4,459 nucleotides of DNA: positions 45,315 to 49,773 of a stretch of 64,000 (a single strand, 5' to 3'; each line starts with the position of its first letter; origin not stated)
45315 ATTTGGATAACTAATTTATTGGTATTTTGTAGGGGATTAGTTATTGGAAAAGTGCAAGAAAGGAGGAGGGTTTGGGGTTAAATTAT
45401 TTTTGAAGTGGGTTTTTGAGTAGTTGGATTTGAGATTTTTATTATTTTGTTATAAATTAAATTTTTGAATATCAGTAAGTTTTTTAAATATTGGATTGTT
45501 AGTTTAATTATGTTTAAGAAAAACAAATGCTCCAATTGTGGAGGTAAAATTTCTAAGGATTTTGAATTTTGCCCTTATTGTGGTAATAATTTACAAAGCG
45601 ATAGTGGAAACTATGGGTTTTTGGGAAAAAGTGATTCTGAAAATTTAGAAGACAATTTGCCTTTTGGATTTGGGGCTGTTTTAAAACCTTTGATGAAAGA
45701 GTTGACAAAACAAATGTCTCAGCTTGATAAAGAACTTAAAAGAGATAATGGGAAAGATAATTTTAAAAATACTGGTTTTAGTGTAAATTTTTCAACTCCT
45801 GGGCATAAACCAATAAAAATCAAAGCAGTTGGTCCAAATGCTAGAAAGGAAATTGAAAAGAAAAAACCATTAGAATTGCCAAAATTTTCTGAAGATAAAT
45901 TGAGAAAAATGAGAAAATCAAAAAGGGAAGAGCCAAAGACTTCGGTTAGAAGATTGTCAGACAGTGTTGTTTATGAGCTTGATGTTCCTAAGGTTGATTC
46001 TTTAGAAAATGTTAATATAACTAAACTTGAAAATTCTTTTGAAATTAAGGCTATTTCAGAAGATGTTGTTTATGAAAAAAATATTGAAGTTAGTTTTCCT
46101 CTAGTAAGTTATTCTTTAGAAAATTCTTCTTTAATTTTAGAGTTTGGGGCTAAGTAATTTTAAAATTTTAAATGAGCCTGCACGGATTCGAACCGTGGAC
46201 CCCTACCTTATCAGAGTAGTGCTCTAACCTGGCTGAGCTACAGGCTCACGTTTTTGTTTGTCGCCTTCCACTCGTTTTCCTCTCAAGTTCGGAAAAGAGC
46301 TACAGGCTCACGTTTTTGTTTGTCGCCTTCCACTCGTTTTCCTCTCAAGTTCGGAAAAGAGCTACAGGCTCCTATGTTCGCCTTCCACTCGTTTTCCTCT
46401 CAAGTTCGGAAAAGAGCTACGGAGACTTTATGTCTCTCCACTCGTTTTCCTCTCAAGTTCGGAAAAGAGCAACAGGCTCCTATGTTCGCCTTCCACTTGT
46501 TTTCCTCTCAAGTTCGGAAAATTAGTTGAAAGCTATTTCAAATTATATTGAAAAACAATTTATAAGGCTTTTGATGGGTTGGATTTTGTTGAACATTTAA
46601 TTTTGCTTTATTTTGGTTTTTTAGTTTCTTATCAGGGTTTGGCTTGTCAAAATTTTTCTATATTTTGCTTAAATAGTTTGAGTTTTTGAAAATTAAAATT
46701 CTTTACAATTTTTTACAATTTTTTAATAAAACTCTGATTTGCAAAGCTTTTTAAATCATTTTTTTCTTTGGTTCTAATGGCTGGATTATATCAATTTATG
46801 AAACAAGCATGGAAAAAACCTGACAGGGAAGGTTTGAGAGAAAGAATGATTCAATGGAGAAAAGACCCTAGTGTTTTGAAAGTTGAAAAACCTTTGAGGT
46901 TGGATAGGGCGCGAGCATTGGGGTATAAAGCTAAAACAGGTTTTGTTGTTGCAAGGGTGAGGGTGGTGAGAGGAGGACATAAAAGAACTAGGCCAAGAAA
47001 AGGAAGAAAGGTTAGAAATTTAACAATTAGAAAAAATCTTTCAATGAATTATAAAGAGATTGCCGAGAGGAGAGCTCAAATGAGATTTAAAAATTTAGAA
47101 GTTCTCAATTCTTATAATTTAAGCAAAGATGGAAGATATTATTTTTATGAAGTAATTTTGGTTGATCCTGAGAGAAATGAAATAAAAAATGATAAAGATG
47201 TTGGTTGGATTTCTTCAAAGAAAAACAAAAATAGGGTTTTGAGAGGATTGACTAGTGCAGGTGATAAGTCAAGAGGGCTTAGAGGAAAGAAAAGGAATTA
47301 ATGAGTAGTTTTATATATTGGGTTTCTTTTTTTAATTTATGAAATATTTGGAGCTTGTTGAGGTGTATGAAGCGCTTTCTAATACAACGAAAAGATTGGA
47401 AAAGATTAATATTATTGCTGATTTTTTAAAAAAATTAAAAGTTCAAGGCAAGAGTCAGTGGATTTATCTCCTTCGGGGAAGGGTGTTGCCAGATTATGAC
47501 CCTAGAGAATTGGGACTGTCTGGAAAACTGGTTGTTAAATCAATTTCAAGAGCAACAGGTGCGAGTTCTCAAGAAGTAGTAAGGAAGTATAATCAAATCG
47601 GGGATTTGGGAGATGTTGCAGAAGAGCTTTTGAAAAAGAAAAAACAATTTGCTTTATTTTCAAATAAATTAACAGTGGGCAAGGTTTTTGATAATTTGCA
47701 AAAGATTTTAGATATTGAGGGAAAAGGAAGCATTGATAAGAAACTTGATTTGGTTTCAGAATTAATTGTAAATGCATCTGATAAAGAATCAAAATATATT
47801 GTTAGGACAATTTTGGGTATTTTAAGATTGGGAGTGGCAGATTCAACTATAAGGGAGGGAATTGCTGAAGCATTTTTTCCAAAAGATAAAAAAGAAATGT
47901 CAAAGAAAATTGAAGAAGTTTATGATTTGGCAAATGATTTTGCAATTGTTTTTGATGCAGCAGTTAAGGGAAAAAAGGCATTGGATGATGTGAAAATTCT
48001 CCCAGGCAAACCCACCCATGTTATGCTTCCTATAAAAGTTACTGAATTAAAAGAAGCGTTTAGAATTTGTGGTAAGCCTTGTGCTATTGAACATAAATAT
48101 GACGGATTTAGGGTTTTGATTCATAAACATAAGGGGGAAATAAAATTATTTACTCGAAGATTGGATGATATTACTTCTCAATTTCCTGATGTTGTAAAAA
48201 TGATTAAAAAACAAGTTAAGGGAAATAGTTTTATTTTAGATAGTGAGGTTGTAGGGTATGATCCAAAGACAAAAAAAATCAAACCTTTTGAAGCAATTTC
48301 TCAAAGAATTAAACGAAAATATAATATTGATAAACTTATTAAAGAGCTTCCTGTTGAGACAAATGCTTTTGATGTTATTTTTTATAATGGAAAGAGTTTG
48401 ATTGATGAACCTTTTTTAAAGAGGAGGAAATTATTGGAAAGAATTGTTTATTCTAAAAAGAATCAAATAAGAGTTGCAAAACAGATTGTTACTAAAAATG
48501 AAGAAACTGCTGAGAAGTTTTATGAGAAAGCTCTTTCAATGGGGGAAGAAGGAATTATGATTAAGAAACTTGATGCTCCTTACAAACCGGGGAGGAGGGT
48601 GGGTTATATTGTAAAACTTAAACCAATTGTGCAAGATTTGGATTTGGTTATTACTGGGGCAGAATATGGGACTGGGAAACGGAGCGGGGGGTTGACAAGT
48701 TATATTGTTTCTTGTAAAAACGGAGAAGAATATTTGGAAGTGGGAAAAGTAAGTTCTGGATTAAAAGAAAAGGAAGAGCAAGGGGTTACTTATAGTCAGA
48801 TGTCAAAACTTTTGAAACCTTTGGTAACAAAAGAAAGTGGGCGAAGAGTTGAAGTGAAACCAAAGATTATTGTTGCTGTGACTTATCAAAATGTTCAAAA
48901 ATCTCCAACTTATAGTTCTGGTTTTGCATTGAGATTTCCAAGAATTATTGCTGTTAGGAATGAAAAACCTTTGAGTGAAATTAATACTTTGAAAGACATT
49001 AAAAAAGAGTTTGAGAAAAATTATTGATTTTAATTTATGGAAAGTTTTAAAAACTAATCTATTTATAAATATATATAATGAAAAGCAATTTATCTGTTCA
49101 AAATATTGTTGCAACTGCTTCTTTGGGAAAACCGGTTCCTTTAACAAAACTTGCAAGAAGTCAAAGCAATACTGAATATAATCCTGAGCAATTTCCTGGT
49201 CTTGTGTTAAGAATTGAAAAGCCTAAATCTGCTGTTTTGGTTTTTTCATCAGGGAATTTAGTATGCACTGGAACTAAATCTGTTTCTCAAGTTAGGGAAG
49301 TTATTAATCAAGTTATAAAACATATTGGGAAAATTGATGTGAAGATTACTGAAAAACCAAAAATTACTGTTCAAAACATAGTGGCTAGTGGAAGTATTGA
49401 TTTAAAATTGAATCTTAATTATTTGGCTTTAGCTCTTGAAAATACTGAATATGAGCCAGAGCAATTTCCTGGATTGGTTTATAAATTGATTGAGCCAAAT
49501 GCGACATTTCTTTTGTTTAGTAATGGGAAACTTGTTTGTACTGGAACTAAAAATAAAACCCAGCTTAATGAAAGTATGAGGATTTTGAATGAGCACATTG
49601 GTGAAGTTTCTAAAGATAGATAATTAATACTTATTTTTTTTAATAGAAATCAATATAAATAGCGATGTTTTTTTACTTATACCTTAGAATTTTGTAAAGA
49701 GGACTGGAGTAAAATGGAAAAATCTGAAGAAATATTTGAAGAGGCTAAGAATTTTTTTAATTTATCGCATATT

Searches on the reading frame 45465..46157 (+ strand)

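Call 70: search_protein_families(library=pfam, proteins=[window:45465-46157:+], max_evalue=0.001)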
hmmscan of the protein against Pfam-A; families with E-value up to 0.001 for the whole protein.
window:45465-46157:+ (230 aa): 5 families
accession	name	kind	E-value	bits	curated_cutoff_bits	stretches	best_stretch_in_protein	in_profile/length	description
PF24460.1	DUF7575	-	1.2e-06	28.2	28.5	1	20-43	4-27/28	Domain of unknown function (DUF7575)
PF13248.11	Zn_ribbon_3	-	3.8e-06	26.6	27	1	19-43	2-26/26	zinc-ribbon domain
PF13240.11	Zn_Ribbon_1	-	4.9e-05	23.4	25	1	21-43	1-23/23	zinc-ribbon domain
PF17032.10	Zn_ribbon_15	-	6.6e-05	24.1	28.9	1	18-40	51-73/73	zinc-ribbon family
PF12773.13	DZR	-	9.1e-05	23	27.3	1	21-40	26-45/45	Double zinc ribbon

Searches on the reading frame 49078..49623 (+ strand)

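Call 70: search_protein_families(library=pfam, proteins=[window:49078-49623:+], max_evalue=0.001)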
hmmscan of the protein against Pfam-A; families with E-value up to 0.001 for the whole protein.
window:49078-49623:+ (181 aa): 1 family
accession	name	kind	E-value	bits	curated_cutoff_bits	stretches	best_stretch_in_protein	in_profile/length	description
PF00352.27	TBP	-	1.5e-56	188.6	22.9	2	5-85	2-84/85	Transcription factor TFIID (or TATA-binding protein, TBP)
